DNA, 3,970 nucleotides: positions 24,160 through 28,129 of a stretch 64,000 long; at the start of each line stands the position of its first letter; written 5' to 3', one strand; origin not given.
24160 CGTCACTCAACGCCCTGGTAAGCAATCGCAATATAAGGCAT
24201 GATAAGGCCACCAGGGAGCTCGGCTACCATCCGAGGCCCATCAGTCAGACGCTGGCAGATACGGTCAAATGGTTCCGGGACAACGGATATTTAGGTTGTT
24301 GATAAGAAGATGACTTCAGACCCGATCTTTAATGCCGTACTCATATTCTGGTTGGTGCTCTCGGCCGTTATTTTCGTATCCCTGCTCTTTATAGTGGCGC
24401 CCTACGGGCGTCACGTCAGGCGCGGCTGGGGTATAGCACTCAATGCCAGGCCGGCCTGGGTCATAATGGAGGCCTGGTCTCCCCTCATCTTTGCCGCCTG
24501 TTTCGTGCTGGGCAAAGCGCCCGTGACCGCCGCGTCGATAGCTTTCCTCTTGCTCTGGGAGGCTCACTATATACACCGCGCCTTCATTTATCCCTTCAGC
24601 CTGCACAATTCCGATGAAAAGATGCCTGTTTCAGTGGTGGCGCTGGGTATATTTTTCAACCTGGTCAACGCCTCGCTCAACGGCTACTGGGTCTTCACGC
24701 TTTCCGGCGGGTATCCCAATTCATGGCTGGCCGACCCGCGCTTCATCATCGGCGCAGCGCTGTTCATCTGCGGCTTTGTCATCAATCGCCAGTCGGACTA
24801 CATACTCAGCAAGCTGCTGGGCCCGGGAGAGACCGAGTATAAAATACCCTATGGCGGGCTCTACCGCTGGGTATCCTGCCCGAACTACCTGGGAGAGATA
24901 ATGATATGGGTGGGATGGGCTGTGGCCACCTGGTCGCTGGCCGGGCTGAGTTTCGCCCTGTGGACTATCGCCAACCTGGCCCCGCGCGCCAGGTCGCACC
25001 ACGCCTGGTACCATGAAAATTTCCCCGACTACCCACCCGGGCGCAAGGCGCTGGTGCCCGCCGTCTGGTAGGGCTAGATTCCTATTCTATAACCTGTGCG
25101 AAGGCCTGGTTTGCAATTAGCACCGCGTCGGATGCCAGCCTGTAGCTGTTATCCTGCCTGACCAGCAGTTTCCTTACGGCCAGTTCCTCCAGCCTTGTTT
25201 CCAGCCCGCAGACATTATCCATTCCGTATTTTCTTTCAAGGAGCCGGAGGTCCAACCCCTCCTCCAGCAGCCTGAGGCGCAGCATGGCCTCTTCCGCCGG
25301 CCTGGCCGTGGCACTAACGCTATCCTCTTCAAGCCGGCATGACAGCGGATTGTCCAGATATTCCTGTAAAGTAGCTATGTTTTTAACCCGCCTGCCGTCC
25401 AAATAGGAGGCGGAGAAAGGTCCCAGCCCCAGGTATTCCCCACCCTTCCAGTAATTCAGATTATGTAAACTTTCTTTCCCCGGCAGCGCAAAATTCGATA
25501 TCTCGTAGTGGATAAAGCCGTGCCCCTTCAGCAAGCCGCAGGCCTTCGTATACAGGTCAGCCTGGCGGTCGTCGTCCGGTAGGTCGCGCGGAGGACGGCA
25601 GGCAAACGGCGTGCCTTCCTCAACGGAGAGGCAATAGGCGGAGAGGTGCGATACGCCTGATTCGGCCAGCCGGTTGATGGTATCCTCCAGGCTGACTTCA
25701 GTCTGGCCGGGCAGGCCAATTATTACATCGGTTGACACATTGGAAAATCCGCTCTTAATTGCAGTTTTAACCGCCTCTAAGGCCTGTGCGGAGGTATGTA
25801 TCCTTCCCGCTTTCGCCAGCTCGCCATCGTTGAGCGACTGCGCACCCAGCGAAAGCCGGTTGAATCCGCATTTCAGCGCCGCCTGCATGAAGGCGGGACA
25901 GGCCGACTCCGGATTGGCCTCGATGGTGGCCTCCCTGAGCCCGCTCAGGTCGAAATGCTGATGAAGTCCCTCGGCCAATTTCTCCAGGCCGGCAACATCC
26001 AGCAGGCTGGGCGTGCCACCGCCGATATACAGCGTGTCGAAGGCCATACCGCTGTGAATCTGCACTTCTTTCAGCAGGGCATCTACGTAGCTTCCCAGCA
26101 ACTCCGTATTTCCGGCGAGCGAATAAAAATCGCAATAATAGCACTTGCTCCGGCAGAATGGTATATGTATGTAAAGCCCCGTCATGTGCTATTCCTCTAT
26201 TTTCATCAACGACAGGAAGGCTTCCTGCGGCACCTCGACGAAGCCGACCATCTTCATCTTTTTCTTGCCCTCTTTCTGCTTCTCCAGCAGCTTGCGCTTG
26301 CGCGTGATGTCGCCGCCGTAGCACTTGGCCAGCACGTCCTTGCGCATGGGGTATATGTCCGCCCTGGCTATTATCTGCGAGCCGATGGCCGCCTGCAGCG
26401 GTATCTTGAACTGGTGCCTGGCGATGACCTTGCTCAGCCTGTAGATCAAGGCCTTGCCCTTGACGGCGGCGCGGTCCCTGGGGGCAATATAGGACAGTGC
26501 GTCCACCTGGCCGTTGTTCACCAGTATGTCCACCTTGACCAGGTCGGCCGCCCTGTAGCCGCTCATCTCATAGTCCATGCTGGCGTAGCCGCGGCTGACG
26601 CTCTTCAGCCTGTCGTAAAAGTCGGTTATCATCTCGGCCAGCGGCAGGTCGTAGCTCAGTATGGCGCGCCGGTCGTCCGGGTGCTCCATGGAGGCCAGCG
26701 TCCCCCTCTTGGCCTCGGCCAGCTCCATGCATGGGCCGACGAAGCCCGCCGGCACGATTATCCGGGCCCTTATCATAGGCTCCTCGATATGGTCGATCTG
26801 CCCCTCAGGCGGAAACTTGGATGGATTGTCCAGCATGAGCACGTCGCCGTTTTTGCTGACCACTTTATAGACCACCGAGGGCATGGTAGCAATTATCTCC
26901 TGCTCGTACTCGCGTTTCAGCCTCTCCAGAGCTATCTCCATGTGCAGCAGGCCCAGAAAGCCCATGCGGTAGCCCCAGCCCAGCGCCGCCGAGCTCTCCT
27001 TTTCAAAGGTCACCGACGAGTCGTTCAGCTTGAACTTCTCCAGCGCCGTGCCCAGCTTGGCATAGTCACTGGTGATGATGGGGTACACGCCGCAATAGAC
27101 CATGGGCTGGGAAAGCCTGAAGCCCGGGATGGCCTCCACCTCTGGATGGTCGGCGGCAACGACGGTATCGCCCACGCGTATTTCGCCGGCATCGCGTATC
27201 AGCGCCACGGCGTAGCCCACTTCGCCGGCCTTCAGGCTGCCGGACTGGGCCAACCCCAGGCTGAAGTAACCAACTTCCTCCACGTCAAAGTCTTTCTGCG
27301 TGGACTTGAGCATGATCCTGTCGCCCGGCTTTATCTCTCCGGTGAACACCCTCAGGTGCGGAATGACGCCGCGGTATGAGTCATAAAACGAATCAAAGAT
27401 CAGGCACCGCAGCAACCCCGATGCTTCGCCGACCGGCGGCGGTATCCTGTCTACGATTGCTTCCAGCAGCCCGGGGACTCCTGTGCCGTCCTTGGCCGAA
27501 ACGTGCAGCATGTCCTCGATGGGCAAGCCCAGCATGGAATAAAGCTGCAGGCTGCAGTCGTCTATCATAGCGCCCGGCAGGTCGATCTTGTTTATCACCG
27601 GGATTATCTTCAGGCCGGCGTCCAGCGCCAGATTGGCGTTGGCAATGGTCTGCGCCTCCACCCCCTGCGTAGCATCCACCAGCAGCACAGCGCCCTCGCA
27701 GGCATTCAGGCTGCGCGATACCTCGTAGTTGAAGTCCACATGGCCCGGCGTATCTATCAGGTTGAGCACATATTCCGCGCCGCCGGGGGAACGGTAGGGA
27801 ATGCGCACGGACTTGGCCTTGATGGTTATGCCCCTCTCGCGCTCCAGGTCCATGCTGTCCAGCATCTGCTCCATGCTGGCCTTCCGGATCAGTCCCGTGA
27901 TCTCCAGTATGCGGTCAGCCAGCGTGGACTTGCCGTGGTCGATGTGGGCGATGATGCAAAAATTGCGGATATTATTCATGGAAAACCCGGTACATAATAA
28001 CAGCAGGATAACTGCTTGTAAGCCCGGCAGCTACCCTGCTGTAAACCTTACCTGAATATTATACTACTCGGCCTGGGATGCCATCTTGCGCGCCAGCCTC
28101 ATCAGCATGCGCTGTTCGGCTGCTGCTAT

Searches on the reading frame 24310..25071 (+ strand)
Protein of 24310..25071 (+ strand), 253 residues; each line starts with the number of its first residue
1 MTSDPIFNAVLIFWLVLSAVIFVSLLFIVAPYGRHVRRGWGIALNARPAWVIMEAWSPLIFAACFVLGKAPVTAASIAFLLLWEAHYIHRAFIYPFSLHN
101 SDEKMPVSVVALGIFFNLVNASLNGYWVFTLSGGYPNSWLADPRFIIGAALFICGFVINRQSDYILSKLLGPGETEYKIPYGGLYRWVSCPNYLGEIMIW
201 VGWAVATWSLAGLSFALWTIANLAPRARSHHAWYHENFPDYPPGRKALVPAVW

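Call 64: search_protein_families(library=pfam, proteins=[window:24310-25071:+], max_evalue=1e-8)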
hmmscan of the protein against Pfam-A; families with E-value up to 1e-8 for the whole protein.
window:24310-25071:+ (253 aa): 1 family
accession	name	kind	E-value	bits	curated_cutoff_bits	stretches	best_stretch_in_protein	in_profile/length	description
PF02544.21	Steroid_dh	-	1.5e-51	174.8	22.6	1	104-253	2-150/150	3-oxo-5-alpha-steroid 4-dehydrogenase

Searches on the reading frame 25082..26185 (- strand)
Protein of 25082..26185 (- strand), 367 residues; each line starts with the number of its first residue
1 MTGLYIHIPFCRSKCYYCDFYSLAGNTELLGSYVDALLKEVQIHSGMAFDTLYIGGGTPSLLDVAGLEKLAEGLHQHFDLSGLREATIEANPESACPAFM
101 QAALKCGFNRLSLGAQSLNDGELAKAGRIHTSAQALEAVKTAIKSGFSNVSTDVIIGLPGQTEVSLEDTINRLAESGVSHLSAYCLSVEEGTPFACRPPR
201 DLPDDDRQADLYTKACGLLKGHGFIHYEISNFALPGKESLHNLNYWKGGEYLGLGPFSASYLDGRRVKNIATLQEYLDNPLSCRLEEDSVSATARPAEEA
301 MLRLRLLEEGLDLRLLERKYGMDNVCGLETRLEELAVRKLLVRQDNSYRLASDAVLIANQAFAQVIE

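Call 64: search_protein_families(library=pfam, proteins=[window:25082-26185:-], max_evalue=1e-8)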
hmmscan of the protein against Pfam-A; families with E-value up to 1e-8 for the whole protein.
window:25082-26185:- (367 aa): 1 family
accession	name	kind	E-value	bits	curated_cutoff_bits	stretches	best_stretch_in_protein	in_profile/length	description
PF04055.27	Radical_SAM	-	1.1e-22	81.4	29.5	1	5-172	1-165/166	Radical SAM superfamily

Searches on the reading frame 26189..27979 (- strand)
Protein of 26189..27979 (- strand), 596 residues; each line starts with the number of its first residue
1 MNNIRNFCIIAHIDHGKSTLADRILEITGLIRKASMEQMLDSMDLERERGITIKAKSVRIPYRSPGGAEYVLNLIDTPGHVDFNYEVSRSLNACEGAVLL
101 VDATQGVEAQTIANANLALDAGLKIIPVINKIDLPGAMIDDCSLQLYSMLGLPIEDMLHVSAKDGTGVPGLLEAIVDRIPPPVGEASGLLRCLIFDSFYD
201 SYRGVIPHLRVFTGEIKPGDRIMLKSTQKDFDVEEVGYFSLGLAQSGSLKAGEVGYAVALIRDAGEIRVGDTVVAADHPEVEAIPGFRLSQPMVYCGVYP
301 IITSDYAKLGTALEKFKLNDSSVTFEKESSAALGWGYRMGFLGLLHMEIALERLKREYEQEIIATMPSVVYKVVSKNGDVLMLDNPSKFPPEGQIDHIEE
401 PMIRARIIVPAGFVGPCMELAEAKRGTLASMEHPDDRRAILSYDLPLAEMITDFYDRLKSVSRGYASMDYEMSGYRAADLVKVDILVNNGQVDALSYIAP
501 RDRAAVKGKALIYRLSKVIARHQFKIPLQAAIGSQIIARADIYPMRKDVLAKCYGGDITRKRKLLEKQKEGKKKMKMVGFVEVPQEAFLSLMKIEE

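Call 64: search_protein_families(library=pfam, proteins=[window:26189-27979:-], max_evalue=1e-8)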
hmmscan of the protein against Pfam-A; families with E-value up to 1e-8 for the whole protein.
window:26189-27979:- (596 aa): 4 families
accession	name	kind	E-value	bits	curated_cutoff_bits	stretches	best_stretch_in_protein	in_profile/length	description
PF00009.33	GTP_EFTU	-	8.3e-54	182.5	26.5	1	3-181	2-188/188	Elongation factor Tu GTP binding domain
PF06421.17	LepA_C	-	2.7e-43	146.9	29.7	1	487-593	1-107/107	GTP-binding protein LepA C-terminus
PF00679.30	EFG_C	-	2.8e-20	72.6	27.9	1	398-484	2-87/89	Elongation factor G C-terminus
PF03144.31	GTP_EFTU_D2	-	7.9e-09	36.3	30.3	0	204-273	1-72/73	Elongation factor Tu domain 2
